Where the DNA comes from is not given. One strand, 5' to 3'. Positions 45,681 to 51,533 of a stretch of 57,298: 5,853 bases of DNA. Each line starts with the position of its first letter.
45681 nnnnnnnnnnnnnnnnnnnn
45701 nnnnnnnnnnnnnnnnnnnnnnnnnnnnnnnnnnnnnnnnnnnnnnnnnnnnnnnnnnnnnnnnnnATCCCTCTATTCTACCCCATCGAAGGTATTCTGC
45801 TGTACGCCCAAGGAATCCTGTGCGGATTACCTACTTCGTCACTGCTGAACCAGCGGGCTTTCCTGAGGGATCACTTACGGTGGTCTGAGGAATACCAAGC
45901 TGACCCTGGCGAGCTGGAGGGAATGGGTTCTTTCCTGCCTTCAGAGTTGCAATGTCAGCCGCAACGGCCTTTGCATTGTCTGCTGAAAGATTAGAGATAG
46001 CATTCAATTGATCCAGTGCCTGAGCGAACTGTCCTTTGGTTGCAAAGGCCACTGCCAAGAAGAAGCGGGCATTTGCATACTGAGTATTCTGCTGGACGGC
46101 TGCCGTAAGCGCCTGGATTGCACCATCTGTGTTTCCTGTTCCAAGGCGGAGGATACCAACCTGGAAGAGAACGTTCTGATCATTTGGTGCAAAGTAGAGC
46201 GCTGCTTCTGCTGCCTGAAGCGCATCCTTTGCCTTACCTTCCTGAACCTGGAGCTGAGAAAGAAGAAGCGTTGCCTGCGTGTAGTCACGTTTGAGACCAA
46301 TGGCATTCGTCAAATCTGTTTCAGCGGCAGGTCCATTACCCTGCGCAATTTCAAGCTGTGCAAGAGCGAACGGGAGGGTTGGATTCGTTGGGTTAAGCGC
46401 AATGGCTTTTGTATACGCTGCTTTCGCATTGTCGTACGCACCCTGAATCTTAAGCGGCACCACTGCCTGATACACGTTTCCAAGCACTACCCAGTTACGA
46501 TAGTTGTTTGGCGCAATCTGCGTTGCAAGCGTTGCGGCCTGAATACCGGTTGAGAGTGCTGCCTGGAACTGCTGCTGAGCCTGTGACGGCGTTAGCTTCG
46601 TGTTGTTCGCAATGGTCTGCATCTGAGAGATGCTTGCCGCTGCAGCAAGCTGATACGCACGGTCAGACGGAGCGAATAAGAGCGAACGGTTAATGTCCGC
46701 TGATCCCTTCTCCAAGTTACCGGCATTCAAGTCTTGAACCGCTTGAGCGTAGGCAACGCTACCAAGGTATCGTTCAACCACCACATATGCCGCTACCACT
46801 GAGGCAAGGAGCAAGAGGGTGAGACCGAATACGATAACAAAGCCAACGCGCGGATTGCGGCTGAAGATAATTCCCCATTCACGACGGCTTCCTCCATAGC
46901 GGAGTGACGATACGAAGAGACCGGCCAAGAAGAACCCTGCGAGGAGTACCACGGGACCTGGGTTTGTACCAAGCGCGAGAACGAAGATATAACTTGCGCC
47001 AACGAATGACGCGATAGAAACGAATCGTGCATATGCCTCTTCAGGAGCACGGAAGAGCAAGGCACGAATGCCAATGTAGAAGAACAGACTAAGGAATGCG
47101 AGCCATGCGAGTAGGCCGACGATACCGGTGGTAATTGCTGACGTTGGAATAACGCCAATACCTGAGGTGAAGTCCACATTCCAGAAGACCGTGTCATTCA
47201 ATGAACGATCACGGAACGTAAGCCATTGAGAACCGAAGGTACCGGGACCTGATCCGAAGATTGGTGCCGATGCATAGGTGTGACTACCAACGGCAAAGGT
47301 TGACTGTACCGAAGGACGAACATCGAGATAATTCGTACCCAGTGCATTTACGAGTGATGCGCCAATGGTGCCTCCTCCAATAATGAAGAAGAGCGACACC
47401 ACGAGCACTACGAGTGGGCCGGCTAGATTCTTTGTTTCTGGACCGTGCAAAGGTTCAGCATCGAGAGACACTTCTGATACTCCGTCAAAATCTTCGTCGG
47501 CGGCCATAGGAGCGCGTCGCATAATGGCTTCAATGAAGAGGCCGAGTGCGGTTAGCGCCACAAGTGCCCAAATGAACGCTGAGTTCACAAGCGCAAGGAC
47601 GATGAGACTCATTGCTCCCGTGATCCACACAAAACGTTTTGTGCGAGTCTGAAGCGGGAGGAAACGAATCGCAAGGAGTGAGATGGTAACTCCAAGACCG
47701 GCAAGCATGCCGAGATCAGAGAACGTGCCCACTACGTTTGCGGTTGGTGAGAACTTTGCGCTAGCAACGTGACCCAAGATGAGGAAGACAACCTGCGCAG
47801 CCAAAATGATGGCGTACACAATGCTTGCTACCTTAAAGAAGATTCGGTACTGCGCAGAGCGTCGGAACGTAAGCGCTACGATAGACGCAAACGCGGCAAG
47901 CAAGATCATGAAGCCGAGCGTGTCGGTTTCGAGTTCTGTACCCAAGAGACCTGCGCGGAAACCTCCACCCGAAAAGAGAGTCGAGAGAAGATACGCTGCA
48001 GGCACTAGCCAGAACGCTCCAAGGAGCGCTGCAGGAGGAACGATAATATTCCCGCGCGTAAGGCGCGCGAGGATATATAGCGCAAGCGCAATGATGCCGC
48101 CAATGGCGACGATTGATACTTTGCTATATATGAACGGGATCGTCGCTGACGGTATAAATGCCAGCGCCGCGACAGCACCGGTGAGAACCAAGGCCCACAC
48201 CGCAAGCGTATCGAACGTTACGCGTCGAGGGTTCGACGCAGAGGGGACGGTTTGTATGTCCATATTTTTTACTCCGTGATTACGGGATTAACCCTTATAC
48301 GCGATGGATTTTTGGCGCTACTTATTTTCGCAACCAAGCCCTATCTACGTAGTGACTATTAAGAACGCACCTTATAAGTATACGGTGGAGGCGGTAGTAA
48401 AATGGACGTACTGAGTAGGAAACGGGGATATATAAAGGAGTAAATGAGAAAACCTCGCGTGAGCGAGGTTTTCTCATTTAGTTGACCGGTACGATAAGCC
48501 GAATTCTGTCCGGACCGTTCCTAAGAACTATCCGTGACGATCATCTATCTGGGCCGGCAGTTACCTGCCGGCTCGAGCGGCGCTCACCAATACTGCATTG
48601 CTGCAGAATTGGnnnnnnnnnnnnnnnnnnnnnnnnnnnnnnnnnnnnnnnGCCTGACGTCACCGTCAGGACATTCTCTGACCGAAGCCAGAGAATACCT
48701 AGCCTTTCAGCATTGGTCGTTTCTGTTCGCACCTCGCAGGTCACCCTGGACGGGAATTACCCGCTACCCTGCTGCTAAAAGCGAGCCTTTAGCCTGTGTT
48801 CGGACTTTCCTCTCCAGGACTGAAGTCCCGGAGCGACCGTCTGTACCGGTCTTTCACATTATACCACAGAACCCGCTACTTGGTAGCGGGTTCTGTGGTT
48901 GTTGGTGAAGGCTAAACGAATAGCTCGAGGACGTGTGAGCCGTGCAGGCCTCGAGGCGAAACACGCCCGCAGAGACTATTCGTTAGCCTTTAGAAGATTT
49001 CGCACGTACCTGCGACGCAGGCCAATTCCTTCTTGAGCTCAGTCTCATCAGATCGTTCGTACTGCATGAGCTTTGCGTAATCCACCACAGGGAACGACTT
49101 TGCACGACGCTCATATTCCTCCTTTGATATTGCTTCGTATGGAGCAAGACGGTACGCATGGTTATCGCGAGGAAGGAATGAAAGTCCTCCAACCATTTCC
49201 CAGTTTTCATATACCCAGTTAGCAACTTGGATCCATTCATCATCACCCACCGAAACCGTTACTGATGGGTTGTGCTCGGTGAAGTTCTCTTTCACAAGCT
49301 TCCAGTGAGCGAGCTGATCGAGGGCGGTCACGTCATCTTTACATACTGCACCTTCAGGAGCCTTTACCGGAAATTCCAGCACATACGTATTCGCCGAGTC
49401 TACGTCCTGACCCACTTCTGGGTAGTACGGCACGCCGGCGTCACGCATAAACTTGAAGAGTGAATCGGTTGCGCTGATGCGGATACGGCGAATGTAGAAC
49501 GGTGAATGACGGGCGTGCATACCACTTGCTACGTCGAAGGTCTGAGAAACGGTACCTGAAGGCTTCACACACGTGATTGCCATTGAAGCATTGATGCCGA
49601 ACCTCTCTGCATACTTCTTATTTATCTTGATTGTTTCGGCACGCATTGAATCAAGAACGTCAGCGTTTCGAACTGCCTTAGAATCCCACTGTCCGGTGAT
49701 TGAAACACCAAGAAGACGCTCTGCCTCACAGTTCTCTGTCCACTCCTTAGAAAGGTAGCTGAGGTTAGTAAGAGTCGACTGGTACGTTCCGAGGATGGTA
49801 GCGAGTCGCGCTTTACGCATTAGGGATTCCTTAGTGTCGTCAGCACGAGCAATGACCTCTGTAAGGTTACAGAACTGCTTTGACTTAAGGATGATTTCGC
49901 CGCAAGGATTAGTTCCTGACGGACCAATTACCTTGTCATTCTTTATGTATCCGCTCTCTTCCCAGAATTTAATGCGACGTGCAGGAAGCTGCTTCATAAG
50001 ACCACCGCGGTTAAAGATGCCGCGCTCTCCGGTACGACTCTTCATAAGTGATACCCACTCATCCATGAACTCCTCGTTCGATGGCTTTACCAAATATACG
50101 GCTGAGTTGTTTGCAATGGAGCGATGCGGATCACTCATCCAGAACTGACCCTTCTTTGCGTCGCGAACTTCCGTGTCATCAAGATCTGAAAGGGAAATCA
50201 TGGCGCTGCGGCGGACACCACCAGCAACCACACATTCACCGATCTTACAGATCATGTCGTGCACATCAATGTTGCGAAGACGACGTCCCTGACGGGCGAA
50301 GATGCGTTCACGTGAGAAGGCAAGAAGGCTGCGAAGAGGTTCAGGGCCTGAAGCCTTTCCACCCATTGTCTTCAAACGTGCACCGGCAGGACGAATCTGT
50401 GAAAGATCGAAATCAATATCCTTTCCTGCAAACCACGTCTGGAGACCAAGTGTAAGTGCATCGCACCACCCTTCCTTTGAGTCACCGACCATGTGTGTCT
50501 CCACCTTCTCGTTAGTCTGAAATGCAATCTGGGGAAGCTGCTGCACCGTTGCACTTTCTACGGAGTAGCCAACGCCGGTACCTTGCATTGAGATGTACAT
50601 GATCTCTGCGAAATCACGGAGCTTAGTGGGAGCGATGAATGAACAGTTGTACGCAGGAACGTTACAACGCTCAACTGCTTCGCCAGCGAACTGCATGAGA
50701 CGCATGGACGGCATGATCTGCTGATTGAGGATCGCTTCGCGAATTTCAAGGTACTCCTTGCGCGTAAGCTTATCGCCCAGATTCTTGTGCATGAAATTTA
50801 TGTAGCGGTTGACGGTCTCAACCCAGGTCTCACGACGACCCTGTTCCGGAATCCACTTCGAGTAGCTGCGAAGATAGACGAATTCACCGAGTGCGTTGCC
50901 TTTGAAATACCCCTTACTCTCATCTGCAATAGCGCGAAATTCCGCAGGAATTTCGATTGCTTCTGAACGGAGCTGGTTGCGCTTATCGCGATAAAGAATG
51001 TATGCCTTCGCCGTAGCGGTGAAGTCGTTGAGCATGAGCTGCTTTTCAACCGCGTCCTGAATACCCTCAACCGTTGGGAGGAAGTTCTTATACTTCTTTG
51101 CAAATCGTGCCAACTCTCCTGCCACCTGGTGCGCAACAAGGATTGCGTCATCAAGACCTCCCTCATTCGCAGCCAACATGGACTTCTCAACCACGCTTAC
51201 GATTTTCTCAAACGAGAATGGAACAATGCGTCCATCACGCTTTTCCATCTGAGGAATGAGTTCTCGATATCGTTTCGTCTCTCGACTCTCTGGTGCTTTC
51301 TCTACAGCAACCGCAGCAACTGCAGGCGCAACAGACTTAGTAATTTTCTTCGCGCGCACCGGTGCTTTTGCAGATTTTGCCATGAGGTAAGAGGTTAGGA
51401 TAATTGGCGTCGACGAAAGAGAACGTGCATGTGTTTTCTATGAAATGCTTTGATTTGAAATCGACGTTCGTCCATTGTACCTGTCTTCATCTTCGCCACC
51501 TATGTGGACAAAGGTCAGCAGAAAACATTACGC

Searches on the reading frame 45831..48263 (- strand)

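Call 104: search_protein_families(library=pfam, proteins=[window:45831-48263:-], max_evalue=0.00001)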
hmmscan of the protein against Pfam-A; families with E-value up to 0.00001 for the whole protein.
window:45831-48263:- (810 aa): 7 families
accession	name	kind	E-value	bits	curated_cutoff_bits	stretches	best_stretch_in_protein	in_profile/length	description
PF14559.12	TPR_19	-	1.1e-14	54.9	25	2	708-765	3-60/68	Tetratricopeptide repeat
PF23914.1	TPR_CcmH_CycH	-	1.4e-09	38.4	42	0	666-763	54-154/158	Cytochrome c-type biogenesis protein H TPR domain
PF13371.12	TPR_9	-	1e-08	35.5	35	0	674-732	7-65/73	Tetratricopeptide repeat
PF13432.12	TPR_16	-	5.7e-07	30.3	32.7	0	704-755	5-56/65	Tetratricopeptide repeat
PF13431.12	TPR_17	-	5e-06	26.8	24.4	0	616-643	1-28/34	Tetratricopeptide repeat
PF07719.23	TPR_2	-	6.3e-06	26.4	27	0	607-627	14-34/34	Tetratricopeptide repeat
PF13414.12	TPR_11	-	9.1e-06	25.7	26.8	0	607-637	7-37/42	TPR repeat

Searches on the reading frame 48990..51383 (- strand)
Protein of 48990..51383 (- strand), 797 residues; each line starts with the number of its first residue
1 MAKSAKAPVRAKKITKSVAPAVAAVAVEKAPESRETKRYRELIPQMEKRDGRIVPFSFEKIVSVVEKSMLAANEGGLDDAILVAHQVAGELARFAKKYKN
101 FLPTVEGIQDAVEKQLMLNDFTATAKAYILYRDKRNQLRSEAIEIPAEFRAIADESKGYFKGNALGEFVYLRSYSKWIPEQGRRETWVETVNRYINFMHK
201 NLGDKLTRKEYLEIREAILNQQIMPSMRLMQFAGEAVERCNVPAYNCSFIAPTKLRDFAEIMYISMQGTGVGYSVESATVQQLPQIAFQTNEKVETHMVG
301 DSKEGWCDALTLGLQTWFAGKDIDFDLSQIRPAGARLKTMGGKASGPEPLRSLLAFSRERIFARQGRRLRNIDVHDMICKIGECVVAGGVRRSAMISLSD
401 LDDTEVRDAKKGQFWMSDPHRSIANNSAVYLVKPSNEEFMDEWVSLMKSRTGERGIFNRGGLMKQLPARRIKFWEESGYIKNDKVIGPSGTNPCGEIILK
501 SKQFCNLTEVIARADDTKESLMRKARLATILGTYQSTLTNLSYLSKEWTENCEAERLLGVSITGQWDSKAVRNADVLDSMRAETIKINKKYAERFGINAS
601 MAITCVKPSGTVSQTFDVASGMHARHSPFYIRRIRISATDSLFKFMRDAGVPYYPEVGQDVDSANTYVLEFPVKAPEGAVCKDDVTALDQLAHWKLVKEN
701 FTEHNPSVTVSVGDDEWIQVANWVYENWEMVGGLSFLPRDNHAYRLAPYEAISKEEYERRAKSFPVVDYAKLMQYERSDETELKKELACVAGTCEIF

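Call 104: search_protein_families(library=pfam, proteins=[window:48990-51383:-], max_evalue=0.00001)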
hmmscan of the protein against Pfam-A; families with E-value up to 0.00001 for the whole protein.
window:48990-51383:- (797 aa): 3 families
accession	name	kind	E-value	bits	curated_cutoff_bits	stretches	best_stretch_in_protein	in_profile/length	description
PF03477.21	ATP-cone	-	2.5e-18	66.8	25.8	1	47-136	4-87/88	ATP cone domain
PF17975.6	RNR_Alpha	-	4.9e-11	43.5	26.4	1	160-214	16-68/101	Ribonucleotide reductase alpha domain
PF21995.1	RNR-II_ins_dom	-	1.5e-08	35.3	27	1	287-354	27-100/107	B12-dependent ribonucleotide reductase, insertion domain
